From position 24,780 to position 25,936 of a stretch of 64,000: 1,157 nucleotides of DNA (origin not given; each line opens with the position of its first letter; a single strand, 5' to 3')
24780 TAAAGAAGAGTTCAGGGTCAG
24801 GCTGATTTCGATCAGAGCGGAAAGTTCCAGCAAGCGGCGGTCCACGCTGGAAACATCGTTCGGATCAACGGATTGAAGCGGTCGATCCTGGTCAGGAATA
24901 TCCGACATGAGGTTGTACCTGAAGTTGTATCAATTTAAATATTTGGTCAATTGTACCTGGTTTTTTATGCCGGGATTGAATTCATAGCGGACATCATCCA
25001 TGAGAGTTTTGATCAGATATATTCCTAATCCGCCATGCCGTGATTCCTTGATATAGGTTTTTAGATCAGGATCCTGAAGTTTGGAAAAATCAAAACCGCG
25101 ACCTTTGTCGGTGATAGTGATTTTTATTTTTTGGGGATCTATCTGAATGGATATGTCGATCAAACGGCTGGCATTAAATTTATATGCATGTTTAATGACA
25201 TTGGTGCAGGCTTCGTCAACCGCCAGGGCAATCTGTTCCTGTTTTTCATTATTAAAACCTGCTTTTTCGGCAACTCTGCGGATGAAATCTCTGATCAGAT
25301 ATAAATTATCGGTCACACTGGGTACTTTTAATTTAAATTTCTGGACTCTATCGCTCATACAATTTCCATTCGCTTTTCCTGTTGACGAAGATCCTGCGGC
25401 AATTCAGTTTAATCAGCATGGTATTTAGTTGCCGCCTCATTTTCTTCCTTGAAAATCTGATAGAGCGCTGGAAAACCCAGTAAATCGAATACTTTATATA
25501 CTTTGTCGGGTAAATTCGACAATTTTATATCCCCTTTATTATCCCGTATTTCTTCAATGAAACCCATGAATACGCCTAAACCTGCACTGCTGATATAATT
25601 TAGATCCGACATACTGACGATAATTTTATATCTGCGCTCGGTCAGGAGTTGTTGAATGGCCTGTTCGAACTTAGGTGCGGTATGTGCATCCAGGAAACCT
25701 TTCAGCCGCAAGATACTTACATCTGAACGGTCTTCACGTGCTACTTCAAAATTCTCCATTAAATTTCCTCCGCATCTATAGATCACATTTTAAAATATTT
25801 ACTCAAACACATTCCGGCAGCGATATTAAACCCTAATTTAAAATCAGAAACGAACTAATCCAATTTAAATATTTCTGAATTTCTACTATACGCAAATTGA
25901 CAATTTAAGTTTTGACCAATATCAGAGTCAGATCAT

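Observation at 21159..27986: Partner-switching module with three paralogous GAF-PP2C input phosphatases but no cognate sigma factor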

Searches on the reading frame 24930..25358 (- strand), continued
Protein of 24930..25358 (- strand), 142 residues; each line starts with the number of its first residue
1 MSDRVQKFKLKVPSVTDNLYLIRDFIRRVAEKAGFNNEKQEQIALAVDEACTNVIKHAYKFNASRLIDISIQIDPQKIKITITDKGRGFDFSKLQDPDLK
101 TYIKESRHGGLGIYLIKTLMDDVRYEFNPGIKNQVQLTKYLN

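Call 32: search_solved_structures(query=window:24930-25358:-, max_evalue=0.001, show_alignments=2)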
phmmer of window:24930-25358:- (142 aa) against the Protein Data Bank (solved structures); distinct sequences matched with E-value up to 0.001: 6.
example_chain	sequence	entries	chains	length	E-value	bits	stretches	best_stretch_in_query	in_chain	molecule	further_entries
6m36_A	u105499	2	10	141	5.6e-22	81.4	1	8-142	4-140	Serine-protein kinase RsbW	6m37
1til_A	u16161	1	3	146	1.3e-07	34.9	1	40-138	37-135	Anti-sigma F factor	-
1l0o_A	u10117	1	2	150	1.3e-07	34.8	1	40-138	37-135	Anti-sigma F factor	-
1th8_A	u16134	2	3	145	1.8e-07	34.4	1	40-129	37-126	Anti-sigma F factor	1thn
1tid_A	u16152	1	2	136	2e-07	34.3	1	40-128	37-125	Anti-sigma F factor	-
9qih_A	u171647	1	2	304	1.7e-05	28.1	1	60-139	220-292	SenB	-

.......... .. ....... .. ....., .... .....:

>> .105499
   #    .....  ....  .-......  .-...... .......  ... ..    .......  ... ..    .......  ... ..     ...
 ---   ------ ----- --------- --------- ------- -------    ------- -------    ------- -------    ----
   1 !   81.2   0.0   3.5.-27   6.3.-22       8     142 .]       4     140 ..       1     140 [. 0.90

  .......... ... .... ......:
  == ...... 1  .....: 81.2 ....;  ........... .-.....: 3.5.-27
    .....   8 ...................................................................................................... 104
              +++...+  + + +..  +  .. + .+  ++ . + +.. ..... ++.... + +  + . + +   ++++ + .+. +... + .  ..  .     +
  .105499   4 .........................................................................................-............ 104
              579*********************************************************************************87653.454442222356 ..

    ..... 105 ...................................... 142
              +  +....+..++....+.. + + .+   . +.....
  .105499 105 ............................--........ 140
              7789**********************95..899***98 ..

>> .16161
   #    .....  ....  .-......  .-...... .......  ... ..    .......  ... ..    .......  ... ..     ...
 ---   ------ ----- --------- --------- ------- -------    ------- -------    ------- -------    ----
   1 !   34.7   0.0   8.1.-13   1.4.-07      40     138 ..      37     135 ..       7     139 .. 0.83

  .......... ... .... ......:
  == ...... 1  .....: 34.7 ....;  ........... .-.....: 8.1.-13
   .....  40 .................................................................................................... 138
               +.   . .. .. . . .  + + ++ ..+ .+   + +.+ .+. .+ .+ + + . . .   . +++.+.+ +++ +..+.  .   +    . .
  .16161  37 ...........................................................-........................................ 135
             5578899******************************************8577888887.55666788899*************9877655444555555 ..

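Call 62: search_protein_families(library=pfam, proteins=[L043:5398-5997:+, L043:6067-7446:+, L067:5906-7468:+, L079:5791-7356:+, L082:6202-7383:+, L043:4777-5118:-, L043:12107-14671:+, L022:12365-13537:+, L022:5020-7440:+, L001:6038-7324:+], max_evalue=0.01)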
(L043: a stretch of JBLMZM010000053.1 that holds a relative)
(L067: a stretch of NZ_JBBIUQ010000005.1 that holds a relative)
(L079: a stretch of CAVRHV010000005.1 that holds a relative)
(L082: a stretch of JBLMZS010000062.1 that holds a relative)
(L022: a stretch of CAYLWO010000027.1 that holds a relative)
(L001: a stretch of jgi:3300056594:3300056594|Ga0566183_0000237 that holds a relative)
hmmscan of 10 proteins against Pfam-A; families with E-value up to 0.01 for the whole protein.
L043:5398-5997:+ (199 aa): 4 families
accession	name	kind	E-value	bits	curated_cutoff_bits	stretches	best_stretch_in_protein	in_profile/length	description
PF08281.18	Sigma70_r4_2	-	7.8e-19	67.5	25.7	1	134-186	2-54/54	Sigma-70, region 4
PF04542.20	Sigma70_r2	-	2.6e-13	50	24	1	39-103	1-67/71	Sigma-70 region 2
PF04545.22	Sigma70_r4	-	2e-08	34.1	24.1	1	139-187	1-49/50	Sigma-70, region 4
PF07638.17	Sigma70_ECF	-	0.0001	22.7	21.1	1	115-187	109-180/185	ECF sigma factor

L043:6067-7446:+ (459 aa): 1 family
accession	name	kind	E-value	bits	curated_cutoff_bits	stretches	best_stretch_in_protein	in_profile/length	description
PF05008.21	V-SNARE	-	0.0059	17.5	25.9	0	418-443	61-86/92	Vesicle transport v-SNARE protein N-terminus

L067:5906-7468:+ (520 aa): 1 family
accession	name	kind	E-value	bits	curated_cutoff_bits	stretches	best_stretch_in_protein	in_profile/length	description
PF13490.11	zf-HC2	-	0.00056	20.4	22.2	1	9-28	6-25/35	Putative zinc-finger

L079:5791-7356:+ (521 aa): 1 family
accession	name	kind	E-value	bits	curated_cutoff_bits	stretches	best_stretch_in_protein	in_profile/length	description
PF13490.11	zf-HC2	-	0.00017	22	22.2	1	10-28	7-25/35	Putative zinc-finger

L082:6202-7383:+ (393 aa): 0 families

L043:4777-5118:- (113 aa): 3 families
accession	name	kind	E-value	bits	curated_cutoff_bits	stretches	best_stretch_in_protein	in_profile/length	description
PF01740.26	STAS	-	5.8e-15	55.4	22.6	1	3-107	2-106/106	STAS domain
PF13466.11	STAS_2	-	1.5e-08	35.1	29.2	1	25-89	11-74/80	STAS domain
PF14213.11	DUF4325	-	0.0049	17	23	1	26-57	2-32/64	STAS-like domain of unknown function (DUF4325)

L043:12107-14671:+ (854 aa): 5 families
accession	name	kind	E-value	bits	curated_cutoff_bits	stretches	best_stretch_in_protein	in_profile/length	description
PF07228.17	SpoIIE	-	5.3e-42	144.4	25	1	659-850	2-190/192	Stage II sporulation protein E (SpoIIE)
PF13492.12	GAF_3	-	7.2e-06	26.9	27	1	540-597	73-129/129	GAF domain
PF17820.7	PDZ_6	-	7.3e-05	22.9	27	1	62-88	3-29/54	PDZ domain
PF01590.32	GAF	-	0.00053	21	22.4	1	516-595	55-133/133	GAF domain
PF16926.10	HisKA_4TM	-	0.0015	18.8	22.6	1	242-312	40-109/130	Archaeal 4TM region of histidine kinase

L022:12365-13537:+ (390 aa): 2 families
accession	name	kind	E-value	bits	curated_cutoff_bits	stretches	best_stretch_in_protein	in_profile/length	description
PF07228.17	SpoIIE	-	1.6e-36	126.5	25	1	198-388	3-190/192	Stage II sporulation protein E (SpoIIE)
PF00072.30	Response_reg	-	2.4e-29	102.2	30.2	1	13-122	1-110/111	Response regulator receiver domain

L022:5020-7440:+ (806 aa): 1 family
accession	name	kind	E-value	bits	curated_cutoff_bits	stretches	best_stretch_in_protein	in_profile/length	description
PF07228.17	SpoIIE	-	4.8e-44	151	25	1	610-803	1-191/192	Stage II sporulation protein E (SpoIIE)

L001:6038-7324:+ (428 aa): 1 family
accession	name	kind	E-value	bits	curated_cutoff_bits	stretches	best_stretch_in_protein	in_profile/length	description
PF01436.27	NHL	-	0.0078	16.6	20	0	381-406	4-28/28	NHL repeat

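Call 76: search_protein_families(library=pfam, proteins=[P0166, P0193, P0196, P0199, P0228, P0232, P0233, P0237, P0238, P0251], max_evalue=0.00001)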
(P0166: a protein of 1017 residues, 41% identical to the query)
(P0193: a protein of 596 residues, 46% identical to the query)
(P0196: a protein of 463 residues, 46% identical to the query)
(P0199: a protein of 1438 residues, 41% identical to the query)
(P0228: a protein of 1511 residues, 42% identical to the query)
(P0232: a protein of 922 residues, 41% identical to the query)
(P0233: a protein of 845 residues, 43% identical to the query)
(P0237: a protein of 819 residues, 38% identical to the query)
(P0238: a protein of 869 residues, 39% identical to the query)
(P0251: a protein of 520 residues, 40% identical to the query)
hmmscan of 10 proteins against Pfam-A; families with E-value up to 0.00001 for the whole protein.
P0166 (1017 aa): 3 families
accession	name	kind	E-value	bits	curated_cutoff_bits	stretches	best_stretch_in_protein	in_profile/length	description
PF07228.17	SpoIIE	-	4e-48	164.3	25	1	459-654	2-190/192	Stage II sporulation protein E (SpoIIE)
PF13581.12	HATPase_c_2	-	1.7e-29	102.8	27.4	1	14-140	1-127/127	Histidine kinase-like ATPase domain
PF13384.12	HTH_23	-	3e-07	30.5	24.6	1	669-708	9-47/50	Homeodomain-like domain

P0193 (596 aa): 3 families
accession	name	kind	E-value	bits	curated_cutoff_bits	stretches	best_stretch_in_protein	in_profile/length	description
PF13581.12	HATPase_c_2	-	5.7e-29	101.1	27.4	1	19-144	3-127/127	Histidine kinase-like ATPase domain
PF07228.17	SpoIIE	-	6.6e-28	98.4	25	1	470-577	1-108/192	Stage II sporulation protein E (SpoIIE)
PF00672.30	HAMP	-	6.5e-09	36.4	25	1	363-405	5-47/53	HAMP domain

P0196 (463 aa): 3 families
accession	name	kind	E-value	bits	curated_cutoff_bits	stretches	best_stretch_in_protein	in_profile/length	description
PF13581.12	HATPase_c_2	-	2e-29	102.6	27.4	1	20-145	1-127/127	Histidine kinase-like ATPase domain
PF00672.30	HAMP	-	4.2e-09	37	25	1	364-405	5-46/53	HAMP domain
PF02518.31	HATPase_c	-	6.7e-06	26.9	26.4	0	53-129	8-86/111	Histidine kinase-, DNA gyrase B-, and HSP90-like ATPase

P0199 (1438 aa): 8 families
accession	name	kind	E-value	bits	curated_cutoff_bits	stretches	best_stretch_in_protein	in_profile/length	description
PF01740.26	STAS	-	1.3e-52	176.5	22.6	3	898-993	7-102/106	STAS domain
PF07228.17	SpoIIE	-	1.9e-49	168.6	25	1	470-666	1-190/192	Stage II sporulation protein E (SpoIIE)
PF13581.12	HATPase_c_2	-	7.3e-27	94.3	27.4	1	16-141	1-127/127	Histidine kinase-like ATPase domain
PF13466.11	STAS_2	-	2.2e-20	73.1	29.2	2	904-983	1-79/80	STAS domain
PF00672.30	HAMP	-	8e-10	39.3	25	1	360-404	2-46/53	HAMP domain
PF13551.12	HTH_29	-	2.1e-07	31.3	28.1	1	688-742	9-64/64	Winged helix-turn helix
PF13518.12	HTH_28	-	6.9e-07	29.7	25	1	679-725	2-47/52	Helix-turn-helix domain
PF02518.31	HATPase_c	-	3.3e-06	27.9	26.4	0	49-134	8-99/111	Histidine kinase-, DNA gyrase B-, and HSP90-like ATPase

P0228 (1511 aa): 6 families
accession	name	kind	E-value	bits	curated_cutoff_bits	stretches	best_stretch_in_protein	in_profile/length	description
PF01740.26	STAS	-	4.5e-53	177.9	22.6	3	878-976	7-106/106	STAS domain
PF07228.17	SpoIIE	-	2.2e-49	168.4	25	1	472-668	1-190/192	Stage II sporulation protein E (SpoIIE)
PF13581.12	HATPase_c_2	-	1.1e-30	106.7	27.4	1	20-145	1-127/127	Histidine kinase-like ATPase domain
PF13466.11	STAS_2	-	6e-21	74.8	29.2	2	1045-1124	1-79/80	STAS domain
PF00672.30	HAMP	-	9.2e-07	29.5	25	1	365-406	5-46/53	HAMP domain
PF02518.31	HATPase_c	-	2.6e-06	28.3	26.4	0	53-128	8-85/111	Histidine kinase-, DNA gyrase B-, and HSP90-like ATPase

P0232 (922 aa): 5 families
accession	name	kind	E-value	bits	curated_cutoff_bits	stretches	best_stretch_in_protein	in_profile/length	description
PF07228.17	SpoIIE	-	1.3e-47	162.7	25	1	453-649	1-190/192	Stage II sporulation protein E (SpoIIE)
PF13581.12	HATPase_c_2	-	8.7e-30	103.8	27.4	1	13-138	1-127/127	Histidine kinase-like ATPase domain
PF00672.30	HAMP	-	6e-12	46.1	25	1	343-390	2-49/53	HAMP domain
PF17203.10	sCache_3_2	-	2.9e-09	37.5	28.4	1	198-319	14-136/140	Single cache domain 3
PF02518.31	HATPase_c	-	6e-08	33.6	26.4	1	39-122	1-90/111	Histidine kinase-, DNA gyrase B-, and HSP90-like ATPase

P0233 (845 aa): 3 families
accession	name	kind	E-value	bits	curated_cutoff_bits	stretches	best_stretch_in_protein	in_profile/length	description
PF07228.17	SpoIIE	-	4.6e-50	170.7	25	1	472-668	1-190/192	Stage II sporulation protein E (SpoIIE)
PF13581.12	HATPase_c_2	-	1.8e-29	102.8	27.4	1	20-145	1-127/127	Histidine kinase-like ATPase domain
PF00672.30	HAMP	-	1.2e-06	29.2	25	1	362-407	2-47/53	HAMP domain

P0237 (819 aa): 4 families
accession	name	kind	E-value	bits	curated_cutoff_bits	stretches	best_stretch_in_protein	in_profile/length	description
PF07228.17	SpoIIE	-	2.1e-45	155.5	25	1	482-677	2-190/192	Stage II sporulation protein E (SpoIIE)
PF13581.12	HATPase_c_2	-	5.1e-29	101.3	27.4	1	21-147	1-127/127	Histidine kinase-like ATPase domain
PF17203.10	sCache_3_2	-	2.8e-14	53.8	28.4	1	217-346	4-135/140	Single cache domain 3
PF00672.30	HAMP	-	2e-11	44.4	25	1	370-419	1-50/53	HAMP domain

P0238 (869 aa): 6 families
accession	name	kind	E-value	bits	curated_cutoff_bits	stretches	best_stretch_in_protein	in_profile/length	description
PF07228.17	SpoIIE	-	1e-50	172.8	25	1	450-645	2-190/192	Stage II sporulation protein E (SpoIIE)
PF13581.12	HATPase_c_2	-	3.6e-27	95.3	27.4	1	13-138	1-127/127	Histidine kinase-like ATPase domain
PF00672.30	HAMP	-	1.1e-13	51.7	25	1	338-385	1-48/53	HAMP domain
PF17203.10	sCache_3_2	-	2e-11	44.6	28.4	1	187-318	3-139/140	Single cache domain 3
PF13518.12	HTH_28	-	3.8e-07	30.5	25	1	658-703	2-46/52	Helix-turn-helix domain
PF13384.12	HTH_23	-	5.5e-06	26.5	24.6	0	658-701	7-49/50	Homeodomain-like domain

P0251 (520 aa): 3 families
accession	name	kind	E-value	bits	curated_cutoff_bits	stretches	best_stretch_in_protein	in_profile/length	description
PF13581.12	HATPase_c_2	-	3.7e-29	101.7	27.4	1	12-139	1-127/127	Histidine kinase-like ATPase domain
PF07228.17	SpoIIE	-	4.4e-08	33.7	25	1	471-514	2-45/192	Stage II sporulation protein E (SpoIIE)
PF00672.30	HAMP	-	8.7e-06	26.4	25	0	359-402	2-44/53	HAMP domain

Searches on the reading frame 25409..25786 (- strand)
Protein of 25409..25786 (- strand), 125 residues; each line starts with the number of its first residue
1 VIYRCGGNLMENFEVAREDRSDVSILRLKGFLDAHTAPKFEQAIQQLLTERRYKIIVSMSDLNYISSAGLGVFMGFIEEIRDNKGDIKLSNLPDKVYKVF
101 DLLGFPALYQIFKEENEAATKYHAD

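Call 3: search_protein_families(library=pfam, proteins=[window:25409-25786:-], max_evalue=0.01)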
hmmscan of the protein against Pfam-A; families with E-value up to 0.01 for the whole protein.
window:25409-25786:- (125 aa): 2 families
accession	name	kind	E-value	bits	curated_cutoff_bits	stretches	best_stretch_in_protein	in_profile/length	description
PF01740.26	STAS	-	1.6e-18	66.9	22.6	1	18-118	5-106/106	STAS domain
PF13466.11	STAS_2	-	3.9e-10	40.2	29.2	1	26-105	1-79/80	STAS domain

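Call 13: search_protein_families(library=ncbifam, proteins=[window:25409-25786:-], max_evalue=0.001)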
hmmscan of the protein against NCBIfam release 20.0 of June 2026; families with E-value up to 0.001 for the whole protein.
window:25409-25786:- (125 aa): 4 families
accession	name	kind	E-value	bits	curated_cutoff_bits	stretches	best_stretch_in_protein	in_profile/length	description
TIGR00377.1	ant_ant_sig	superfamily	1.9e-21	76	53.45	1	12-115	2-106/108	anti-sigma factor antagonist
TIGR02886.1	spore_II_AA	equivalog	2.4e-16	59.6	114.75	1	18-118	4-105/106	anti-sigma F factor antagonist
NF033618.0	mlaB_1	equivalog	2e-05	24.9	90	1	22-106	8-89/94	lipid asymmetry maintenance protein MlaB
NF047705.1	slr1659_superfam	superfamily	0.00039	20.7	100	1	24-88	17-83/111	slr1659 superfamily regulator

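Call 33: search_solved_structures(query=window:25409-25759:-, max_evalue=0.001, show_alignments=2)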
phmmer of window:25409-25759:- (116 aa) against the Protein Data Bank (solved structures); distinct sequences matched with E-value up to 0.001: 10.
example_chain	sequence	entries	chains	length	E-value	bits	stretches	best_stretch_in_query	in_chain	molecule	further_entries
6m36_B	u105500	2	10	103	1.8e-11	47.1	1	8-101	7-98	Anti-sigma-B factor antagonist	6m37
1th8_B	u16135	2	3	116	2.5e-11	46.7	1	8-106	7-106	Anti-sigma F factor antagonist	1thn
1tid_B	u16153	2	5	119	6.8e-11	45.3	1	8-106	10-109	Anti-sigma F factor antagonist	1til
1auz_A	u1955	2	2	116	9e-11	44.9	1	12-108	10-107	SPOIIAA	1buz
1sbo_A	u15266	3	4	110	1.5e-09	41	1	3-103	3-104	Putative anti-sigma factor antagonist TM1442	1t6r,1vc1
4hyl_A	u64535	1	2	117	7.6e-07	32.3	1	12-101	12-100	Stage II sporulation protein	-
4qtp_A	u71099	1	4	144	3.5e-05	26.9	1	8-77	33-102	Anti-sigma factor antagonist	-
8ih8_A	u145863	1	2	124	0.0002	24.5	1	6-109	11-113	Anti-sigma-F factor antagonist RsfB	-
1h4y_A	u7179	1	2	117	0.00048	23.3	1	13-98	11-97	ANTI-SIGMA F FACTOR ANTAGONIST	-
2ka5_A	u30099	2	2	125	0.00095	22.3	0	13-110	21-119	Putative anti-sigma factor antagonist TM_1081 | Putative anti-sigma factor antagonist TM1081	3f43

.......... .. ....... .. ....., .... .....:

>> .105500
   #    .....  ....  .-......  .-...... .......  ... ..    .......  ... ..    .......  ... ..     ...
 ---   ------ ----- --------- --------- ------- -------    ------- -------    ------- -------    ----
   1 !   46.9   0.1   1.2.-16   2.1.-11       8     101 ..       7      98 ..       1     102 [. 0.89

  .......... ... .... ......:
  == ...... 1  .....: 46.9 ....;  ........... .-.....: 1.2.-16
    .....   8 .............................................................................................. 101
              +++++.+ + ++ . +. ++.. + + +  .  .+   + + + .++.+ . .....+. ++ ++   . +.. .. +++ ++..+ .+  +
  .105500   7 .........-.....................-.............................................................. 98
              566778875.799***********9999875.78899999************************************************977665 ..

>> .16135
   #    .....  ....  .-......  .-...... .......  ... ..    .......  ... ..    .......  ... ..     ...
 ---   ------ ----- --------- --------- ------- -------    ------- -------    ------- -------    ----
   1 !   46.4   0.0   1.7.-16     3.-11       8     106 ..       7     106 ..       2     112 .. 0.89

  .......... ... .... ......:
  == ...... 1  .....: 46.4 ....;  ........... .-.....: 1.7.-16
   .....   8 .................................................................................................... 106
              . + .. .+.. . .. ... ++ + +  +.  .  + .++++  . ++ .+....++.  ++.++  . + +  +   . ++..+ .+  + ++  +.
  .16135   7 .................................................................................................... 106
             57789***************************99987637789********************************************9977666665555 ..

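Call 64: find_encoding_contigs(protein=window:25409-25759:-, flank=10000, max_places=2)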
Protein window:25409-25759:- (116 aa): 1 contig read that carries it; 1 place shown.
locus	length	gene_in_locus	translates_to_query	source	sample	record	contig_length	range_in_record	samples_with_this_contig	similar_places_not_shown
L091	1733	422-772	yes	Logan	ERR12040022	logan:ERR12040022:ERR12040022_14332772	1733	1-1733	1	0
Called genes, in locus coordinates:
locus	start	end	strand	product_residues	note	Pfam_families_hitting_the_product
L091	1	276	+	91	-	?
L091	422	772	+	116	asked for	PF01740:STAS, PF13466:STAS_2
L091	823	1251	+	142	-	PF13581:HATPase_c_2, PF02518:HATPase_c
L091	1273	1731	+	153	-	?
